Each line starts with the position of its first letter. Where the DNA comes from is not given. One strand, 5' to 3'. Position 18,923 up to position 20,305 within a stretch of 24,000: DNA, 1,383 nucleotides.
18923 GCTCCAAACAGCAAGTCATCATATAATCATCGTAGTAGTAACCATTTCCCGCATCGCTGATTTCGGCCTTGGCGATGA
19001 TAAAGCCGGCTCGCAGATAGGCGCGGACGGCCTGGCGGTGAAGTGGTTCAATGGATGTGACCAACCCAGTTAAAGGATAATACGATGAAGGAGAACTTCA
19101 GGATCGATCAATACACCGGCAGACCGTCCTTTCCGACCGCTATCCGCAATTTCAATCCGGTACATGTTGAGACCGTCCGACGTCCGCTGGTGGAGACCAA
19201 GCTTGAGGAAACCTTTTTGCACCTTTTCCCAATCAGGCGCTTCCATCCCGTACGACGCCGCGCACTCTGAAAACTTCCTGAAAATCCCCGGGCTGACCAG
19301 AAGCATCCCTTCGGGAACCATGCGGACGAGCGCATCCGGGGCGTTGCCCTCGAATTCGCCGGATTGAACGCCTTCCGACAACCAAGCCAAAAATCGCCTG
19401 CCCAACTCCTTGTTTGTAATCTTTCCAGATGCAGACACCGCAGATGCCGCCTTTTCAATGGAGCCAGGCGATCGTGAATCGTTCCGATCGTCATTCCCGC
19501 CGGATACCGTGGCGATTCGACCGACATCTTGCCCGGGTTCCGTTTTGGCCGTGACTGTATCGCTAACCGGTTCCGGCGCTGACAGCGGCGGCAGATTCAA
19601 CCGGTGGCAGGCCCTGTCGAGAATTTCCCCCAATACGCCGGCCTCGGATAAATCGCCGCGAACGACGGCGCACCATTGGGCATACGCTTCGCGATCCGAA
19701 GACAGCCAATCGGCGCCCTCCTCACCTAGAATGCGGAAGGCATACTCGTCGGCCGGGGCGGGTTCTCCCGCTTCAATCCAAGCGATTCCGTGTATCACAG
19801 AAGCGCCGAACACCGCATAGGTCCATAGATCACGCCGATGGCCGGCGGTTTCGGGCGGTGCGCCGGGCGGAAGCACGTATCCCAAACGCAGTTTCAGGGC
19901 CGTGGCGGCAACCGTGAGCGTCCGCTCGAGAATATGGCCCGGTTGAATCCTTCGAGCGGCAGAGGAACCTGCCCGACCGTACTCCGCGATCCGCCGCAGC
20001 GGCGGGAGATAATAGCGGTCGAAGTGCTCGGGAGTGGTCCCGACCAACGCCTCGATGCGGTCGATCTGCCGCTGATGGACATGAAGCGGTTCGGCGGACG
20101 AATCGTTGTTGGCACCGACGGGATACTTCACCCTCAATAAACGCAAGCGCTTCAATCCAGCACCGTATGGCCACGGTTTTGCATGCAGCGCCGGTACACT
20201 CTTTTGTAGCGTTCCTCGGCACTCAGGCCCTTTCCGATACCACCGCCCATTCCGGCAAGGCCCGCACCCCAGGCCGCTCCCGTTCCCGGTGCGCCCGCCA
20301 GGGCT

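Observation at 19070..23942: Seven-gene translationally coupled operon mixing replication, envelope and relaxase-like functions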

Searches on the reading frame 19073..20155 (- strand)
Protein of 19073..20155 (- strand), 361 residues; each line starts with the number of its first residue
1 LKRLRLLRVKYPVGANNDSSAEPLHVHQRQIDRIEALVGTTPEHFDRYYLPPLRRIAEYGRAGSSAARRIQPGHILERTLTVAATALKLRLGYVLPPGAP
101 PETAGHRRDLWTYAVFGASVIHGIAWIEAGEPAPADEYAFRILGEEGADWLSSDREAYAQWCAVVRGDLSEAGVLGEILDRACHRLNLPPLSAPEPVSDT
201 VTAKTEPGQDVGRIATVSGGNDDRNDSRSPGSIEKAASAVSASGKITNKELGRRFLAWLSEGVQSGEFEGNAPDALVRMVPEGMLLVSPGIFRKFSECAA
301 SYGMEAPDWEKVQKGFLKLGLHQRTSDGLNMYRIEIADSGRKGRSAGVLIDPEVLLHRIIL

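Call 5: search_protein_families(library=pfam, proteins=[window:19073-20155:-], max_evalue=0.1)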
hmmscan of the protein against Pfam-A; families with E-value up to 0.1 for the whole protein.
window:19073-20155:- (361 aa): 2 families
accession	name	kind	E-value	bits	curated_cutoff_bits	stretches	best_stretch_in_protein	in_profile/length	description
PF07515.17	TraI_2_C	-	4.9e-24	85.2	27.3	1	251-357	2-114/126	Putative conjugal transfer nickase/helicase TraI C-term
PF07514.17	TraI_2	-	4e-13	49.4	23.9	1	26-124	13-115/324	Putative helicase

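Call 6: search_protein_families(library=ncbifam, proteins=[window:19073-20155:-], max_evalue=0.1)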
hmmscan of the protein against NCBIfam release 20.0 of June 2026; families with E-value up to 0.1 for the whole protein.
window:19073-20155:- (361 aa): 2 families
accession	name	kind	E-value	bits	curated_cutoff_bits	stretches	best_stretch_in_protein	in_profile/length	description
TIGR03760.1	ICE_TraI_Pfluor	equivalog_domain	3.5e-20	72.6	161.4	2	28-125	19-118/218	integrating conjugative element relaxase, PFGI-1 class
NF041494.1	MobH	equivalog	8.5e-19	67.7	200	2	22-124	9-113/340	MobH family relaxase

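Call 7: search_protein_families(library=phrogs, proteins=[window:19073-20155:-], max_evalue=0.01)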
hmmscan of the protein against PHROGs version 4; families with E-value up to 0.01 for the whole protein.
window:19073-20155:- (361 aa): 0 families

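Call 11: find_homologous_proteins(query=window:19073-20155:-, max_evalue=0.001)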
Query window:19073-20155:- (361 aa): 104 proteins with E <= 0.001 among 8000 candidates.
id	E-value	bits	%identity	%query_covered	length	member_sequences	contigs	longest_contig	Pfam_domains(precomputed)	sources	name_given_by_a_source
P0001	3.6e-238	808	100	99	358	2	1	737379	PF07514.18,PF07515.18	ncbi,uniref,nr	ncbi:conjugal transfer nickase/helicase domain-containing protein [Methylohalobius crimeensis]|unire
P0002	4.1e-140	485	81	76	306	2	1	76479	PF07514.18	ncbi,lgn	ncbi:MAG: hypothetical protein Kow0060_07840 [Methylohalobius crimeensis]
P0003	3.0e-55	206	37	46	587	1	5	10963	PF07514.18,PF07515.18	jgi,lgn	jgi:integrating conjugative element relaxase (TIGR03760 family)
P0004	2.5e-51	193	38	45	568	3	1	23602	PF07514.18,PF07515.18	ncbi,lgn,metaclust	metaclust:status=active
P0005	1.2e-49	187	37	45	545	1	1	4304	PF07514.18,PF07515.18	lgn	-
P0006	5.2e-48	182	34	45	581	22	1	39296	PF07514.18,PF07515.18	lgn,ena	-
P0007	3.7e-47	179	35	48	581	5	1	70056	PF07514.18,PF07515.18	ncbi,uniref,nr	ncbi:MobH family relaxase [Methylocaldum sp. 14B]|uniref:MobH family relaxase n=1 Tax=Methylocaldum 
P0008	3.7e-45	173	35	47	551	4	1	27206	PF07514.18,PF07515.18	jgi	jgi:integrating conjugative element relaxase (TIGR03760 family)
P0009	8.6e-44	168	36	41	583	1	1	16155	PF07514.18,PF07515.18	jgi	jgi:integrating conjugative element relaxase (TIGR03760 family)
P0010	8.6e-44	168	34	41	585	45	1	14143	PF07514.18,PF07515.18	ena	-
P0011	8.9e-44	168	34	47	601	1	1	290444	PF07514.18,PF07515.18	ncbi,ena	-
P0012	2.6e-41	160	34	47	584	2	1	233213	PF07514.18,PF07515.18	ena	-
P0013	2.9e-36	143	40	33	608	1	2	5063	PF07514.18,PF07515.18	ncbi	-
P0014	3.9e-36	143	32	44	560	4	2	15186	PF07514.18,PF07515.18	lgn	-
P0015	4.0e-36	143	42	28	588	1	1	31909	PF07514.18,PF07515.18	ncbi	-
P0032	2.0e-30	124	32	90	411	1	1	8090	PF07514.18,PF07515.18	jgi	jgi:Putative helicase/Putative conjugal transfer nickase/helicase TraI C-term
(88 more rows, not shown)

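Call 13: find_encoding_contigs(protein=P0002, flank=10000, max_places=4)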
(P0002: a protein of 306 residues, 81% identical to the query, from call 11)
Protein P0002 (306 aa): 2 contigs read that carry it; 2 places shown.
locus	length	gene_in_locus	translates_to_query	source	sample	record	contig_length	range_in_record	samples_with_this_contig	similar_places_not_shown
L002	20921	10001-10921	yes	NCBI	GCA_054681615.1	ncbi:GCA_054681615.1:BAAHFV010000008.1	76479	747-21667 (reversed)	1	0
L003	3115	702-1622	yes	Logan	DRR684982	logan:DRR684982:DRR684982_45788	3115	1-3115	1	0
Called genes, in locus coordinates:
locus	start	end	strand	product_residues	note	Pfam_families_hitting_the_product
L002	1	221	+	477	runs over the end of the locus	PF00929:RNase_T, PF08411:ExoI_SH3, PF26016:ExoI_C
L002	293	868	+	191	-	PF10604:Polyketide_cyc2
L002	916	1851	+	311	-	-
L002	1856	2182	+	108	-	PF04287:DUF446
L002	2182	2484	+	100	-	-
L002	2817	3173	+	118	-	-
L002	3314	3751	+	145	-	PF00589:Phage_integrase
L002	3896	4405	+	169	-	PF05685:Uma2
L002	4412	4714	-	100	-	-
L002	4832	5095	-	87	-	-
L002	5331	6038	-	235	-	PF01381:HTH_3 (weak), PF00717:Peptidase_S24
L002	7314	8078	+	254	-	-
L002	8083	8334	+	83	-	-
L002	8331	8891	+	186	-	PF11198:DUF2857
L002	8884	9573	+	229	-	PF03703:bPH_2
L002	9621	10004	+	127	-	PF13441:Gly-zipper_YMGG (faint), PF13436:Gly-zipper_OmpA (faint)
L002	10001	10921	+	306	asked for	PF07514:TraI_2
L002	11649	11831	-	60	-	-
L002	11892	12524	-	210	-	PF13749:HATPase_c_4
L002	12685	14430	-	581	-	PF20275:CTD10, PF10088:DUF2326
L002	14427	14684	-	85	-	PF20293:MC6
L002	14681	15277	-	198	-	PF20275:CTD10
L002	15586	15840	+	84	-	-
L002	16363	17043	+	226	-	PF12835:Integrase_1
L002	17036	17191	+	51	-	-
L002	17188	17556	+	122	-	-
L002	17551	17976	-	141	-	PF01850:PIN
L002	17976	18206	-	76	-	PF02604:PhdYeFM_antitox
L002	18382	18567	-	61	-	-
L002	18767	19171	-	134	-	PF01850:PIN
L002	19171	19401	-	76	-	-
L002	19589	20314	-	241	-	PF14348:DtrJ-like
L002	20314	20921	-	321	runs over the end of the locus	PF12696:TraG-D_C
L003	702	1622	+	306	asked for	PF07514:TraI_2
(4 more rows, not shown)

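Call 14: find_encoding_contigs(protein=P0001, flank=10000, max_places=4)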
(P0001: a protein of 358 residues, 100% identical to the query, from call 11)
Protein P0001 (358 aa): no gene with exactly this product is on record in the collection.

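Call 15: find_encoding_contigs(protein=P0007, flank=10000, max_places=2)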
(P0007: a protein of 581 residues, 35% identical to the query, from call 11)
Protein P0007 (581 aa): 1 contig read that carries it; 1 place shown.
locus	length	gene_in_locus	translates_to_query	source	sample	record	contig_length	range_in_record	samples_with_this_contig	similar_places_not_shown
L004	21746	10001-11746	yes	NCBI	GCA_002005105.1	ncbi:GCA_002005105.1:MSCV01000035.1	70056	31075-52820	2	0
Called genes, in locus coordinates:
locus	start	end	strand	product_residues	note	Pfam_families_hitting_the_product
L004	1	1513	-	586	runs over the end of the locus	PF08378:NERD, PF02562:PhoH (faint), PF13604:AAA_30 (weak), PF13538:UvrD_C_2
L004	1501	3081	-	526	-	PF24957:DrmE_C (weak)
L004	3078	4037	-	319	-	-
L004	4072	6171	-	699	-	PF22879:AIPR_N, PF10592:AIPR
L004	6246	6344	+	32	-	-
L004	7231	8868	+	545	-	PF00145:DNA_methylase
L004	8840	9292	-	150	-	PF03852:Vsr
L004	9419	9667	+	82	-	-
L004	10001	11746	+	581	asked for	PF07514:TraI_2, PF07515:TraI_2_C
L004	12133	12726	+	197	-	-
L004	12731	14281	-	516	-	PF07916:TraG_N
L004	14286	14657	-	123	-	-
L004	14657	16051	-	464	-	-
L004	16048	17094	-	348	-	PF06834:TraU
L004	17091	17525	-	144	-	PF07511:DUF1525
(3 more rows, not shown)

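Call 16: find_encoding_contigs(protein=P0032, flank=10000, max_places=2)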
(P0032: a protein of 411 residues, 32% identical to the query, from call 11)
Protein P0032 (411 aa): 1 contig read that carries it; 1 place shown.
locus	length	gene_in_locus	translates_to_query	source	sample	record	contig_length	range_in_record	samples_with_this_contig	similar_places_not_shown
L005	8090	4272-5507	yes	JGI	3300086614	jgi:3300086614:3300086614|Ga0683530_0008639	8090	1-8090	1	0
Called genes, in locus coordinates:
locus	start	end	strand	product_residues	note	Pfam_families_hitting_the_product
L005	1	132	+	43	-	?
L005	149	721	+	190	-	-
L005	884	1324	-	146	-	-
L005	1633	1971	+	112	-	PF05973:Gp49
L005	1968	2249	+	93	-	PF13744:HTH_37, PF13560:HTH_31 (weak)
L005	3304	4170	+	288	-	PF12834:Phage_int_SAM_2, PF12835:Integrase_1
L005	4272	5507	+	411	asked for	PF07514:TraI_2, PF07515:TraI_2_C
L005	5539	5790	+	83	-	-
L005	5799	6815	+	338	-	PF07042:TrfA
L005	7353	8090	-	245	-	?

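Call 27: search_protein_families(library=phrogs, proteins=[L002:7314-8078:+, L002:5331-6038:-, L002:4832-5095:-, L002:4412-4714:-], max_evalue=0.01)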
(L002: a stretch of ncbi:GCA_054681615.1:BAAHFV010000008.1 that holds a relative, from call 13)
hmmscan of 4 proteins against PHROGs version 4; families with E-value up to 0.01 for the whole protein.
L002:7314-8078:+ (254 aa): 3 families
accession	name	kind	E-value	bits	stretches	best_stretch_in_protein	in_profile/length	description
phrog_6028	-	unknown function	1.6e-69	235.4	1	9-246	7-255/265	-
phrog_1524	-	unknown function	2.6e-06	28.5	1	78-236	88-208/252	-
phrog_11474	-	unknown function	0.0023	18.7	1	187-212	36-61/63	-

L002:5331-6038:- (235 aa): 9 families
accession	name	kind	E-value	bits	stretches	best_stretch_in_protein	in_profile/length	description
phrog_4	-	transcription regulation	2.3e-33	116.7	1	7-234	135-345/400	transcriptional repressor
phrog_2328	-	transcription regulation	7.2e-12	46.2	1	5-83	12-86/128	transcriptional repressor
phrog_2967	-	transcription regulation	4.4e-10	40.5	1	5-85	7-83/225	transcriptional regulator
phrog_8558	-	unknown function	5.7e-08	34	1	139-216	19-99/114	-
phrog_6201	-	transcription regulation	1.1e-07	32.8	1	140-214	28-101/121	CI-like repressor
phrog_3037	-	transcription regulation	1.1e-06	29.6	1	27-84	28-85/189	transcriptional repressor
phrog_811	-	DNA, RNA and nucleotide metabolism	4.1e-06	27.4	1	136-210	44-116/140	UmuD-like protein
phrog_8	-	transcription regulation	7.1e-05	23.4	1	30-90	173-232/346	transcriptional regulator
phrog_9710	-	unknown function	8.1e-05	23.7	1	2-86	3-88/95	-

L002:4832-5095:- (87 aa): 2 families
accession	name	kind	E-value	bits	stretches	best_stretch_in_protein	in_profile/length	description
phrog_2041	-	unknown function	2.8e-07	31.5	1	14-86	22-100/101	-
phrog_2743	-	other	0.00058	20.4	1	12-82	5-74/75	Kil protein for bacterial septation inhibition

L002:4412-4714:- (100 aa): 4 families
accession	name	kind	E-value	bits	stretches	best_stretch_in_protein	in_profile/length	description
phrog_4996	-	unknown function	2.9e-11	44.2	1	12-100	5-95/99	-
phrog_66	-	integration and excision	2.8e-06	28.3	1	12-96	63-141/412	excisionase and transcriptional regulator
phrog_668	-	DNA, RNA and nucleotide metabolism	0.00011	22.9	1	13-72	32-92/181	HTH DNA binding protein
phrog_1969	-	unknown function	0.0011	20.3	1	35-98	53-113/116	-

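Call 37: find_related_loci(query=A4, collection=genome_contigs, flank=10000)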
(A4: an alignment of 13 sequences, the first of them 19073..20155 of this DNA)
Query A4 (361 aa) in genome_contigs; peptide patterns used: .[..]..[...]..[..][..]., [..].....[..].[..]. (x = any residue, [..] = any of these).
268 stretches matched a pattern; 190 encode a relative of the query (tblastn E <= 1e-3); the best 80 are kept; 80 distinct loci.
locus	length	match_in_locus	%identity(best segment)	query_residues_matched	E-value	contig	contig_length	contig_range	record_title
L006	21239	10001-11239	29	24-350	8e-43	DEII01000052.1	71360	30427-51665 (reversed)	MAG TPA_asm: Methylococcaceae bacterium UBA2778 UBA2778_contig_2366, whole genome shotgun sequence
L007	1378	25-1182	31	31-340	8e-39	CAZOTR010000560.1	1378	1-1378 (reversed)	MAG TPA_asm: uncultured Methylococcaceae bacterium isolate binchicken_co322_108 genome assembly, contig: NODE_92338_leng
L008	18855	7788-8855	30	20-356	2e-38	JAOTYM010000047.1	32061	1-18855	MAG: Gammaproteobacteria bacterium isolate 21_Jan_SF_Bin47 21_Jan_SF_Bin47_scaffold_710_c1, whole genome shotgun sequenc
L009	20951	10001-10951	31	73-359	1e-29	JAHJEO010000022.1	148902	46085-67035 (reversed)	MAG: Gammaproteobacteria bacterium isolate Modern_marine_glass_biofilm.mb.13 Modern_marine_glas.mb.13_k141_954205, whole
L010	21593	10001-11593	36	12-350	3e-29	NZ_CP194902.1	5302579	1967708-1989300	Methylocaldum sp. GT1BB plasmid unnamed, complete sequence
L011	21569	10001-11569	34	31-358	8e-29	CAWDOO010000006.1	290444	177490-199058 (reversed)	MAG: uncultured Gammaproteobacteria bacterium isolate MFD04716.bin.2.80 genome assembly, contig: contig_34308, whole gen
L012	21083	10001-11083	29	31-359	1e-28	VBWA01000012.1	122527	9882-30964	MAG: Rhodocyclaceae bacterium isolate X1_MaxBin.001 scaffold_113, whole genome shotgun sequence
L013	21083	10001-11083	29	31-359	2e-28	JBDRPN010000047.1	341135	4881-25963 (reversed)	MAG: Pseudomonadota bacterium isolate MEGAHIT-group-2.120 k141_99509, whole genome shotgun sequence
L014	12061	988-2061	30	31-356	4e-28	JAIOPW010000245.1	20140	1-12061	MAG: Rhodocyclales bacterium isolate LakeFargette_0920_ALND_MAG_64_19 LacPavin_0920_ALND_scaffold_272754, whole genome s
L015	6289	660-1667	29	31-336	4e-28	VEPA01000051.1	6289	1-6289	MAG: Betaproteobacteria bacterium isolate MnB_8 Mn-Betaproteobacteria-1_726163, whole genome shotgun sequence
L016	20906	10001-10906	31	34-350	1e-27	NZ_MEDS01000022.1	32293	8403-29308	MAG: Comamonas sp. SCN 65-56 ABS45_C0022, whole genome shotgun sequence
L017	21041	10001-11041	30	31-352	2e-27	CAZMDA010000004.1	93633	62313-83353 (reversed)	MAG TPA_asm: uncultured Bordetella sp. isolate binchicken_co411_62 genome assembly, contig: NODE_154_length_93633_cov_11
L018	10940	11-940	30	80-359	2e-27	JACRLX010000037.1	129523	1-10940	MAG: Rhodocyclales bacterium isolate NC_groundwater_1892_Pr3_B-0.1um_64_18 SR2-18-B1_coassembly_340401, whole genome sho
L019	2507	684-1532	32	34-332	2e-27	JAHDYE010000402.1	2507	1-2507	MAG: Burkholderiaceae bacterium isolate PRO11 NODE_33545_length_2507_cov_12.865824, whole genome shotgun sequence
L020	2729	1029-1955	30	38-359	2e-27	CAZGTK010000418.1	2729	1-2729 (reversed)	MAG TPA_asm: uncultured Burkholderiales bacterium isolate SRP329715_co1_76 genome assembly, contig: NODE_62897_length_27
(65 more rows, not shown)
